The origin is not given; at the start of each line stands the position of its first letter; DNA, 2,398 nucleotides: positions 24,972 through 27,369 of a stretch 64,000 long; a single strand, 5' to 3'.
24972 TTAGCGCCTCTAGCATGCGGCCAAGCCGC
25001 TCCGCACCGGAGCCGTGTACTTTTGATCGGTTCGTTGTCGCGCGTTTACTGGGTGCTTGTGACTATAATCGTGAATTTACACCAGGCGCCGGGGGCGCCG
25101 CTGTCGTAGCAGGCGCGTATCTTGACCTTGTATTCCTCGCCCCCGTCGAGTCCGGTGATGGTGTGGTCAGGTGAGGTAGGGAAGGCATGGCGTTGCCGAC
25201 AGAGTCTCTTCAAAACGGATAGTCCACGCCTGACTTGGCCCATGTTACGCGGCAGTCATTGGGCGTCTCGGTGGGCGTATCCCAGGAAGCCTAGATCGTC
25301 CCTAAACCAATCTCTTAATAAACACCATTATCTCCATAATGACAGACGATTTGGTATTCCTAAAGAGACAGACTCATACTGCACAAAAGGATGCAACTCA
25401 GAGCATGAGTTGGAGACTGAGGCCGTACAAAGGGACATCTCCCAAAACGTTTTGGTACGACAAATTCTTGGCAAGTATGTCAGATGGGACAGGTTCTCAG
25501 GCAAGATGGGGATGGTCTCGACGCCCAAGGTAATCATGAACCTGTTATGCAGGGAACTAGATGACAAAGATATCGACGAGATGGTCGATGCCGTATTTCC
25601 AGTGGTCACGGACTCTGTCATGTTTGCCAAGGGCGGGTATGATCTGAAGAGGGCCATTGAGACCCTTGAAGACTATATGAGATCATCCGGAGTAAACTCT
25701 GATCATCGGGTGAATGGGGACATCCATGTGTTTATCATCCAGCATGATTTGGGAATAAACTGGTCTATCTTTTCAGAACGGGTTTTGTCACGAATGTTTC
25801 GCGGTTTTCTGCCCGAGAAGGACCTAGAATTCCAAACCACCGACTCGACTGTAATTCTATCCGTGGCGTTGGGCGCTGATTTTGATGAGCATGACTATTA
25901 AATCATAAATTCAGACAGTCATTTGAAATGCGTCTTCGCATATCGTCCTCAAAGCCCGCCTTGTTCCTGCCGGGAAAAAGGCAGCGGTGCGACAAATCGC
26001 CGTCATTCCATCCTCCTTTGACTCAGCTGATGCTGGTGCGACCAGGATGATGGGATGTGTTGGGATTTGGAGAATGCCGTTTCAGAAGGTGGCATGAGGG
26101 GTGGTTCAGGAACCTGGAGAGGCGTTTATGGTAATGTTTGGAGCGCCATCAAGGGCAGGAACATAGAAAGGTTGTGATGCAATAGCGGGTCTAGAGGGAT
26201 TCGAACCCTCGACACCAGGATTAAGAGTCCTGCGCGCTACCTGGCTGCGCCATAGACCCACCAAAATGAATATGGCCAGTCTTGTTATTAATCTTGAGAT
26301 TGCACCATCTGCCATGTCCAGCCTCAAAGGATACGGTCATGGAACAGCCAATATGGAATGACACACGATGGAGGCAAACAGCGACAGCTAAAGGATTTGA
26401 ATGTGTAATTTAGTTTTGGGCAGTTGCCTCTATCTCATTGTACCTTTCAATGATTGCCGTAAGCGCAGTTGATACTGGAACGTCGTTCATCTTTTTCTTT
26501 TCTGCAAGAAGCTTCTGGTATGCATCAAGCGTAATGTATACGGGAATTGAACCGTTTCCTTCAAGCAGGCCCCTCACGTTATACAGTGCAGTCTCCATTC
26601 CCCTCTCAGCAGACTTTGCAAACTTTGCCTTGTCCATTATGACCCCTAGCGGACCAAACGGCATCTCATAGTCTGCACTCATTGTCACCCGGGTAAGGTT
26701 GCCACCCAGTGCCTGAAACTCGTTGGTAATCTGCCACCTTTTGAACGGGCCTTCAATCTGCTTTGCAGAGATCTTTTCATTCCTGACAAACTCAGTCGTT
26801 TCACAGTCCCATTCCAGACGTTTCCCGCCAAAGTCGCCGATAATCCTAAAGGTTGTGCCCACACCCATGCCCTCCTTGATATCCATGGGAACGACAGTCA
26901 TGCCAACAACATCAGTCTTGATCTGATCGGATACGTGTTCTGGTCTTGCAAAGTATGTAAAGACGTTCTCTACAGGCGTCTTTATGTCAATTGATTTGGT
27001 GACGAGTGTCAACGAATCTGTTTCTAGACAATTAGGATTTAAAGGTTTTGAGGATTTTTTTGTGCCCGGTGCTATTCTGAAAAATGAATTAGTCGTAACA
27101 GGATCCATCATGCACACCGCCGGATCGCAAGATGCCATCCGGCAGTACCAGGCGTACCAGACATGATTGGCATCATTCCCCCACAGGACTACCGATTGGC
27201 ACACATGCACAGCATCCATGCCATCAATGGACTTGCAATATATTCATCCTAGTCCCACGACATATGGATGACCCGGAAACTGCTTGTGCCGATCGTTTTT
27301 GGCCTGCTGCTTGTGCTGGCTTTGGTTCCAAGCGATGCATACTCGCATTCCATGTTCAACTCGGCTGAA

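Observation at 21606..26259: AT-richer island at the 3' end of tRNA-Lys carrying HNH nuclease, Fic and HEPN genes: candidate undescribed defence/toxin module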

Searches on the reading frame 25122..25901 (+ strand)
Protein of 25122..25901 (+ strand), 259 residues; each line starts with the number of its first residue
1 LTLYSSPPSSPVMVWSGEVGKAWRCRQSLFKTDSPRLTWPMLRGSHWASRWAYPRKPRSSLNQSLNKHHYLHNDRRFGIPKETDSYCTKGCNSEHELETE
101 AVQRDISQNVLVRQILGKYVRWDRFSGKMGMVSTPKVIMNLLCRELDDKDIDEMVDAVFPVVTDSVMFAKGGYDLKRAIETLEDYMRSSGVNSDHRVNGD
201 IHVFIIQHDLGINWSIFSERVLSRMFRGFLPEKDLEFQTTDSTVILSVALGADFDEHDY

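Call 4: search_protein_families(library=pfam, proteins=[window:25122-25901:+], max_evalue=0.1)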
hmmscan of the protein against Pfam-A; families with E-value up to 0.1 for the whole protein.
window:25122-25901:+ (259 aa): 0 families

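Call 5: search_protein_families(library=padloc, proteins=[window:25122-25901:+], max_evalue=0.1)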
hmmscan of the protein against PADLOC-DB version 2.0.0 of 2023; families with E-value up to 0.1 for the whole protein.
window:25122-25901:+ (259 aa): 0 families

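Call 6: search_protein_families(library=ncbifam, proteins=[window:25122-25901:+], max_evalue=0.1)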
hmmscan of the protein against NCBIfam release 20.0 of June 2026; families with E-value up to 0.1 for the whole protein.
window:25122-25901:+ (259 aa): 2 families
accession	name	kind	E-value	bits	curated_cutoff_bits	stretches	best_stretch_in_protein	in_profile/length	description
NF006346.0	PRK08573.1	equivalog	0.068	11.9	528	1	104-184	54-127/450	bifunctional hydroxymethylpyrimidine kinase/phosphomethylpyrimidine kinase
TIGR00097.1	HMP-P_kinase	equivalog_domain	0.069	12.4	204.95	1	127-185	71-123/254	bifunctional hydroxymethylpyrimidine kinase/phosphomethylpyrimidine kinase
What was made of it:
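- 24783..26184 (.): Species-specific filler between tRNA-Lys and HEPN. It holds an orphan + strand ORF (25122-25901 at most; called as 197 aa in conspecific contigs) and a GC-rich piece (about 24830-25250) with a weak FN3-like ORF (25046-25243, minus strand). The orphan ORF has no Pfam, PADLOC or NCBIfam family (calls 4-6).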

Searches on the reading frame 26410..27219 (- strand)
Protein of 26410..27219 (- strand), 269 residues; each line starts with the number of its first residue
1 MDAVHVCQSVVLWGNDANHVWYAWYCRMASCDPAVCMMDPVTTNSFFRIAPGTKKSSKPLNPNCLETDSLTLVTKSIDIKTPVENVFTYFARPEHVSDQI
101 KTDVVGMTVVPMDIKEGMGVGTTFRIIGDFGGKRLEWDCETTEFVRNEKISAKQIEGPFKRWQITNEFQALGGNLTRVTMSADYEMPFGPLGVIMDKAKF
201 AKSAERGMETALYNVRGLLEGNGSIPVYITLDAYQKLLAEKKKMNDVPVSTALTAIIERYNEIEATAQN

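Call 4: search_protein_families(library=pfam, proteins=[window:26410-27219:-], max_evalue=0.1)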
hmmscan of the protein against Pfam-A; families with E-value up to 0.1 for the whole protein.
window:26410-27219:- (269 aa): 3 families
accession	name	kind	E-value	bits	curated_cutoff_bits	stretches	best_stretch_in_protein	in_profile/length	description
PF10604.15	Polyketide_cyc2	-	8.3e-09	36.3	27.4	1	73-220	4-142/142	Polyketide cyclase / dehydrase and lipid transport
PF03364.25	Polyketide_cyc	-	9.1e-09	36.1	23.4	1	83-198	5-113/126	Polyketide cyclase / dehydrase and lipid transport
PF08327.17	AHSA1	-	1.3e-06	29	22.1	1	80-186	1-97/125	Activator of Hsp90 ATPase homolog 1-like protein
